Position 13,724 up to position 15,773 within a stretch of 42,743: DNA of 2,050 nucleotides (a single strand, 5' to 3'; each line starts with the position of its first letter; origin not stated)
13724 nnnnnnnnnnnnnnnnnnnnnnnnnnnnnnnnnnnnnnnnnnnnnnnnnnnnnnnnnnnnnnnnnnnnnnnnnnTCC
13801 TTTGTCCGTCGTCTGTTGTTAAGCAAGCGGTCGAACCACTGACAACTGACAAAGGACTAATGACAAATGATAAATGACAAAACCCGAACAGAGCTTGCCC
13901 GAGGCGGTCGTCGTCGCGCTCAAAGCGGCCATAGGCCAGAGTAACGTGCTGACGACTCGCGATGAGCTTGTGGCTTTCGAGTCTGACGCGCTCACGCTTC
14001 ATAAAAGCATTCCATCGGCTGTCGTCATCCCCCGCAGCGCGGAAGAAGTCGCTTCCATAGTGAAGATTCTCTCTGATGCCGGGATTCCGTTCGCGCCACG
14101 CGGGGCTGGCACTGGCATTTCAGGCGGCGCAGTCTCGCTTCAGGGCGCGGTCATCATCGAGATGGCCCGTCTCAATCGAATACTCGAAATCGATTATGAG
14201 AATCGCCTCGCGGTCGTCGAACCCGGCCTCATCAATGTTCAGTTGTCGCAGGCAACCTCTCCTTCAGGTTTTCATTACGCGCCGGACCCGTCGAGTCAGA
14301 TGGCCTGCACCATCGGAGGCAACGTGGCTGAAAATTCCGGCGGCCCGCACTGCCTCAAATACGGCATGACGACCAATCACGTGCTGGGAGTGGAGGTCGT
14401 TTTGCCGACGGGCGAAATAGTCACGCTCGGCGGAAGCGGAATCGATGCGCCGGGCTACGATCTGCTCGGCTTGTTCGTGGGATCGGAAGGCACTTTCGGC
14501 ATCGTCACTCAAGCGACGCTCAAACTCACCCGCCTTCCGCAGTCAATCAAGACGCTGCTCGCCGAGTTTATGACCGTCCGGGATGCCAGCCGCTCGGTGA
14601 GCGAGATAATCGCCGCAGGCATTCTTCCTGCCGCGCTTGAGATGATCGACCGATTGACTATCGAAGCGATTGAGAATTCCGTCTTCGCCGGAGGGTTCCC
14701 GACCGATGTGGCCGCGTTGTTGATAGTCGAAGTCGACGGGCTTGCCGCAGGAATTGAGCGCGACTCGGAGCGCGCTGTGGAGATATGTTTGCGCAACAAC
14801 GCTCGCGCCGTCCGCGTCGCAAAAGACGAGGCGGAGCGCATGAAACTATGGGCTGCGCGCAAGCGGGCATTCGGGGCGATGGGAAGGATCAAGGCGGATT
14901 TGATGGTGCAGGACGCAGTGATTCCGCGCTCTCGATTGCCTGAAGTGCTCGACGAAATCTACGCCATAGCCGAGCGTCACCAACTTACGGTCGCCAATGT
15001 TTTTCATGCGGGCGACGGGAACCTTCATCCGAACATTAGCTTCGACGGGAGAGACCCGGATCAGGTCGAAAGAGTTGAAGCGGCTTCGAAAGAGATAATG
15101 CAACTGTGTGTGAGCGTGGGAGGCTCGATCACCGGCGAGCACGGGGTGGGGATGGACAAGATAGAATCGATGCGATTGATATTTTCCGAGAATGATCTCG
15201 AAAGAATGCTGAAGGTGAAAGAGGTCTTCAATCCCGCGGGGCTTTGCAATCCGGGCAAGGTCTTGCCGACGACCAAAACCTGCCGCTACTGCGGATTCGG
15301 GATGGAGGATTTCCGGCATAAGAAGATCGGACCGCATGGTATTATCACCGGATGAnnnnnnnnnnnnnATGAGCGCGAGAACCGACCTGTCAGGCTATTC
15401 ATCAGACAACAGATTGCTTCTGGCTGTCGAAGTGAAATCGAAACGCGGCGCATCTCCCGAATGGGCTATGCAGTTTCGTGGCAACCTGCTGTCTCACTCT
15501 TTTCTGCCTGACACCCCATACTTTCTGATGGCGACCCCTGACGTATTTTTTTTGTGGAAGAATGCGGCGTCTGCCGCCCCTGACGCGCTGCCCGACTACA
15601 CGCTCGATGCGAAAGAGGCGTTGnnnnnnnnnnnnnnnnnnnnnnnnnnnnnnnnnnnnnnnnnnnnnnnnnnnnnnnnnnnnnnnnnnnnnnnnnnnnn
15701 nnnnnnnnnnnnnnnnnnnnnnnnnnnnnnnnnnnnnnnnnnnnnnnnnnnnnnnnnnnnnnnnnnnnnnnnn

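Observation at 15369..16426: Overlapping two-gene cassette (PD-(D/E)xK-like + PIN-like with coiled-coil insert) wedged between glcD-like and DUF169 genes: candidate uncharacterised toxin-antitoxin or defence module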

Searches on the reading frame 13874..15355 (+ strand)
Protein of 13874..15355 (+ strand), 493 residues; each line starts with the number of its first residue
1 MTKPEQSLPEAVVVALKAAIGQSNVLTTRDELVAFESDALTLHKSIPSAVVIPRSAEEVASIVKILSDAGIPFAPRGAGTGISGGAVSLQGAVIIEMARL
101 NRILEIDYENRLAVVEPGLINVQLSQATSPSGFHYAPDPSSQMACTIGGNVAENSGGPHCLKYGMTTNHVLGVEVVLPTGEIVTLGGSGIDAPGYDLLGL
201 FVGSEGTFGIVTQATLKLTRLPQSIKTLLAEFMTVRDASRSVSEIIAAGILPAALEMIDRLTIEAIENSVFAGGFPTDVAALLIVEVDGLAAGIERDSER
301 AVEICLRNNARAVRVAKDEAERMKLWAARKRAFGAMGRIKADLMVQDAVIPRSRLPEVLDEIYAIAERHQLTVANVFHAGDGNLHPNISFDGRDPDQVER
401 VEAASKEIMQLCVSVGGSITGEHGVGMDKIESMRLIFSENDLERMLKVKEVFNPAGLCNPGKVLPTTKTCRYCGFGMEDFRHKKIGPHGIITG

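Call 3: search_protein_families(library=pfam, proteins=[window:13874-15355:+], max_evalue=1)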
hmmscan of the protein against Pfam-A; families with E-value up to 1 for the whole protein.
window:13874-15355:+ (493 aa): 2 families
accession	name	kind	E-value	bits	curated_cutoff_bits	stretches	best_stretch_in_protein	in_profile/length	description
PF02913.24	FAD-oxidase_C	-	2.1e-68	231.2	21.2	1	221-463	1-248/248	FAD linked oxidases, C-terminal domain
PF01565.28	FAD_binding_4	-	8.3e-42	142.6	26.4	1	47-186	1-139/139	FAD binding domain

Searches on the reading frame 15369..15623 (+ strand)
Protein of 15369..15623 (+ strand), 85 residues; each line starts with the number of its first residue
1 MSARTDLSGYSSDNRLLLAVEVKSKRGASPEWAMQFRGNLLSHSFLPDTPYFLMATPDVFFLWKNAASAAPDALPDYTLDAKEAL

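Call 82: search_solved_structures(query=A5, max_evalue=10, show_alignments=4)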
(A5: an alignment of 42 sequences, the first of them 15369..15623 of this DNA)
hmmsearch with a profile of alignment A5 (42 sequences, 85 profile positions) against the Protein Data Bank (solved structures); distinct sequences matched with E-value up to 10: 9.
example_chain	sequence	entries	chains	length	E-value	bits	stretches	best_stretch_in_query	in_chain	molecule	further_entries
7smj_A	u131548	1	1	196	0.2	14.4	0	3-25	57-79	AI-designed TIM-barrel F2N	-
1nph_A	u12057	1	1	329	0.21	14.4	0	42-74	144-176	Gelsolin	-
1d0n_A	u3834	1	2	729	0.48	13.2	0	43-72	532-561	HORSE PLASMA GELSOLIN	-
2fgh_A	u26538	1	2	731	0.48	13.2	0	43-72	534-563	gelsolin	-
4l7t_A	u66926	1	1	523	0.51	13.1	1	7-51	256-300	NanU sialic acid binding protein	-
1h1v_G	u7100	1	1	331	0.55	13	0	43-72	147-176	GELSOLIN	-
7mcc_A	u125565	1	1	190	0.55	13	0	3-25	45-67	AI-designed TIM-barrel F2C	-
1p8x_A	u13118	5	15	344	0.62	12.9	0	43-72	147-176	Gelsolin precursor, plasma | Gelsolin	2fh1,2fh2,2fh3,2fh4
9wxb_G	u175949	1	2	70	1.6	11.6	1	28-46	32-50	Formate dehydrogenase delta subunit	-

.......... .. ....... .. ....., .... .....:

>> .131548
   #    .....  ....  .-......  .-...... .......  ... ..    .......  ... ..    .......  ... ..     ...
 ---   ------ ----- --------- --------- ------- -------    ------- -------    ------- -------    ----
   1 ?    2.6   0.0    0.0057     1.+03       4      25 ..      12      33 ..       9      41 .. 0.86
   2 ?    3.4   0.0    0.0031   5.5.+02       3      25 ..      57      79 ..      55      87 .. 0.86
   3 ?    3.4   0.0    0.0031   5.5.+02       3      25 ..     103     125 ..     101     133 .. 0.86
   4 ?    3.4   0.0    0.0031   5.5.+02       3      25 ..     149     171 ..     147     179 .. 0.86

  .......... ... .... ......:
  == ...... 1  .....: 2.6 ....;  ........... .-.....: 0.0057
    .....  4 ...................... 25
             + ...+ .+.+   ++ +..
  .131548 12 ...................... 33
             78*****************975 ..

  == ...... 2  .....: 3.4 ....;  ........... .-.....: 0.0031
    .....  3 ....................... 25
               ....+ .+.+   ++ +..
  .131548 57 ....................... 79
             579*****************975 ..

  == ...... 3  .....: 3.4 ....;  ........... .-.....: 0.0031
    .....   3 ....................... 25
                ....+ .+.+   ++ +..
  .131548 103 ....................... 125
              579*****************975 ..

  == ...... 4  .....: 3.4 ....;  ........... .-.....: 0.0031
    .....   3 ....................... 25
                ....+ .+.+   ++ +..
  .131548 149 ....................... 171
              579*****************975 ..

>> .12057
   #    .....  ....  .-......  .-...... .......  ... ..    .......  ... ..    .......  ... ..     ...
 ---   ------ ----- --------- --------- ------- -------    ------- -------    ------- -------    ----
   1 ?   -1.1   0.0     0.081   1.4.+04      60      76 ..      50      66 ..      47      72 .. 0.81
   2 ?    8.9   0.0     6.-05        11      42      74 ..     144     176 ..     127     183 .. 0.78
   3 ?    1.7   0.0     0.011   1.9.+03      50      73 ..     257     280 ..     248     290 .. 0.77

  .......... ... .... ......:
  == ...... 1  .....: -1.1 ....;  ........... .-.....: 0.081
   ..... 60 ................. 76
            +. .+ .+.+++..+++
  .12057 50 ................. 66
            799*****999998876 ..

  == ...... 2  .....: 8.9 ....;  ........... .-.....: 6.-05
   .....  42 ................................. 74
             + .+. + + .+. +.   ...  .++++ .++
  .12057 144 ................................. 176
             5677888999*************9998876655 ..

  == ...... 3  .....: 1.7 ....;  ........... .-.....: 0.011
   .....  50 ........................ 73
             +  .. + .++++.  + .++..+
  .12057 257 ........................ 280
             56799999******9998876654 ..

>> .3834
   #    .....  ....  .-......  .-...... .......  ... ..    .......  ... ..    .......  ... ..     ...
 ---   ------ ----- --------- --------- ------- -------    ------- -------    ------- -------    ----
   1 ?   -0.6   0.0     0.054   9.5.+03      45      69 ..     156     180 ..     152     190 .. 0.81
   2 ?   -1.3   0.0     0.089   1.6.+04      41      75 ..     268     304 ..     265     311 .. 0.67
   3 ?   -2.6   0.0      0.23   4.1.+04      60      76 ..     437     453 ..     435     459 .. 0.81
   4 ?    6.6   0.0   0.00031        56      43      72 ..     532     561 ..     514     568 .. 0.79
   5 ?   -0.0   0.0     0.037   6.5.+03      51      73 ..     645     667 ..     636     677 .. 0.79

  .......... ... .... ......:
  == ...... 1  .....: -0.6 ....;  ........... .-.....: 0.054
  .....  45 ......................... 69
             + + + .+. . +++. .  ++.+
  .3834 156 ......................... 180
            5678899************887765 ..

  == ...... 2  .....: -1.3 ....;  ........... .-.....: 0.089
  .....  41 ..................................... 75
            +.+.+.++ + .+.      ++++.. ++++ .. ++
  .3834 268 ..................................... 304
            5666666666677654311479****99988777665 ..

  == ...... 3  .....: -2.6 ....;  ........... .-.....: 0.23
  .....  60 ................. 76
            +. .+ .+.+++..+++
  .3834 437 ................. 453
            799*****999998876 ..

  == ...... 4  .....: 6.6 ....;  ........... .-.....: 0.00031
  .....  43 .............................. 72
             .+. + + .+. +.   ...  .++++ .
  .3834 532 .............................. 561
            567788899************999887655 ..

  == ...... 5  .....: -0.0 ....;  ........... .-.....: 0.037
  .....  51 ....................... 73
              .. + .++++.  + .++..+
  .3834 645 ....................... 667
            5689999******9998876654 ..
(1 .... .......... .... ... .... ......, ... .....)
